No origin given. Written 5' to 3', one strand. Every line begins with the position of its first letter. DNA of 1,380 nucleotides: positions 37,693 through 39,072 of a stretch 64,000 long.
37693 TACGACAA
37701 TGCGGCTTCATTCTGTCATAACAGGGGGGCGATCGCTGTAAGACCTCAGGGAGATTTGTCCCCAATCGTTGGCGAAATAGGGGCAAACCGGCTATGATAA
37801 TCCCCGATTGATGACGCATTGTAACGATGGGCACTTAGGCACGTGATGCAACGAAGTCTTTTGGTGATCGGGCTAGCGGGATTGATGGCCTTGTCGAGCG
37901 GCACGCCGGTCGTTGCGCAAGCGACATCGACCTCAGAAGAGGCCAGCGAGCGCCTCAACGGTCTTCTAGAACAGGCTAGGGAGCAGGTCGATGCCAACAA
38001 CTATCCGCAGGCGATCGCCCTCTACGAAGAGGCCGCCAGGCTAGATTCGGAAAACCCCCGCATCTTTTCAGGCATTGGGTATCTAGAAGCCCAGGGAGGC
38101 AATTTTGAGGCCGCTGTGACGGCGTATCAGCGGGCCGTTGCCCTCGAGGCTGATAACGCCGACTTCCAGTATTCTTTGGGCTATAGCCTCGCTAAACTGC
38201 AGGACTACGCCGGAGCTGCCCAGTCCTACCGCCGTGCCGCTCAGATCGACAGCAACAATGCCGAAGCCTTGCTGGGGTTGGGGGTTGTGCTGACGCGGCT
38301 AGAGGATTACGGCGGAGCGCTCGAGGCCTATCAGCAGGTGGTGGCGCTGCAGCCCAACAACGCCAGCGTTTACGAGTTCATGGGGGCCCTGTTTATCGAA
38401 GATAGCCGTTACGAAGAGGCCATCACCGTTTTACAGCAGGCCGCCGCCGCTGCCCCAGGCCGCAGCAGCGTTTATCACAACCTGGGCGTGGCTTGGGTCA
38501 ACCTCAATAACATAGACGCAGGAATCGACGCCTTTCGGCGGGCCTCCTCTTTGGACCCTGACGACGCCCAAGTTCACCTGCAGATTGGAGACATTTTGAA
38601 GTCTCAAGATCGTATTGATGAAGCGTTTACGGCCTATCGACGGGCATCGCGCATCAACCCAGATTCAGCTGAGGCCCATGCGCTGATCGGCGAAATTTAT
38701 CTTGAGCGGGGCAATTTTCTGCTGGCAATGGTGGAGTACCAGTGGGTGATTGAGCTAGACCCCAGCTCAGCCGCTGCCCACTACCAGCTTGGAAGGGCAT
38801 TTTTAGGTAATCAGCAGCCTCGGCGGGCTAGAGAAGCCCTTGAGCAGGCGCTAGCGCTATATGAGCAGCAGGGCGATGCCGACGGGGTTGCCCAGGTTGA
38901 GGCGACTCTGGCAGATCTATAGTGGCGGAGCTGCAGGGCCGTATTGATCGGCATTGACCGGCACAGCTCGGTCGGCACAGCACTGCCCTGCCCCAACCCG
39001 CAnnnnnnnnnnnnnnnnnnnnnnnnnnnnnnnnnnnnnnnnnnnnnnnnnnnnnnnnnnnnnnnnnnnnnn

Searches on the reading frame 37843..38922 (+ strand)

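Call 76: search_protein_families(library=pfam, proteins=[window:37843-38922:+], max_evalue=0.00001)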
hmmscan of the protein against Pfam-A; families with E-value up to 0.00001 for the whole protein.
window:37843-38922:+ (359 aa): 21 families
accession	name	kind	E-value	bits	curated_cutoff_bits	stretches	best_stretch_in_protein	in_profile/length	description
PF13414.12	TPR_11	-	2.9e-56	187.3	26.8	5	79-119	1-41/42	TPR repeat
PF07719.23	TPR_2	-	8.2e-44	144.6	27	1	140-173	1-34/34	Tetratricopeptide repeat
PF00515.34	TPR_1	-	1.7e-43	145.2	27.8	1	140-173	1-34/34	Tetratricopeptide repeat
PF13181.12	TPR_8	-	1.1e-36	122.2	25.7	0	242-274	1-33/34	Tetratricopeptide repeat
PF13432.12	TPR_16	-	6.6e-36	122.8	32.7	2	79-140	4-65/65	Tetratricopeptide repeat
PF14559.12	TPR_19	-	3e-32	111.2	25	2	118-182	3-67/68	Tetratricopeptide repeat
PF13431.12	TPR_17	-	1.8e-29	99.9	24.4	0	302-331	5-34/34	Tetratricopeptide repeat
PF13428.12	TPR_14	-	3.4e-28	95.7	23.5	0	244-283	3-42/44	Tetratricopeptide repeat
PF23914.1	TPR_CcmH_CycH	-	4.5e-22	79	42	2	111-205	55-152/158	Cytochrome c-type biogenesis protein H TPR domain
PF13424.12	TPR_12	-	5.1e-20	71.9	30.1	1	140-204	3-75/77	Tetratricopeptide repeat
PF13174.12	TPR_6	-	8.4e-19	67.3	26.3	0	141-172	1-32/33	Tetratricopeptide repeat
PF13371.12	TPR_9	-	2.2e-18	66.5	35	0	182-245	3-66/73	Tetratricopeptide repeat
PF13176.12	TPR_7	-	9e-15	53.9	27.9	0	142-173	1-34/36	Tetratricopeptide repeat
PF12895.13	ANAPC3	-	4e-12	46.7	27.2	0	86-165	3-81/82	Anaphase-promoting complex, cyclosome, subunit 3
PF24575.1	TPR_Slam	-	2.3e-11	44.5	35.2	0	139-193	46-100/104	Surface lipoprotein assembly modifier, N-terminal TPR repeats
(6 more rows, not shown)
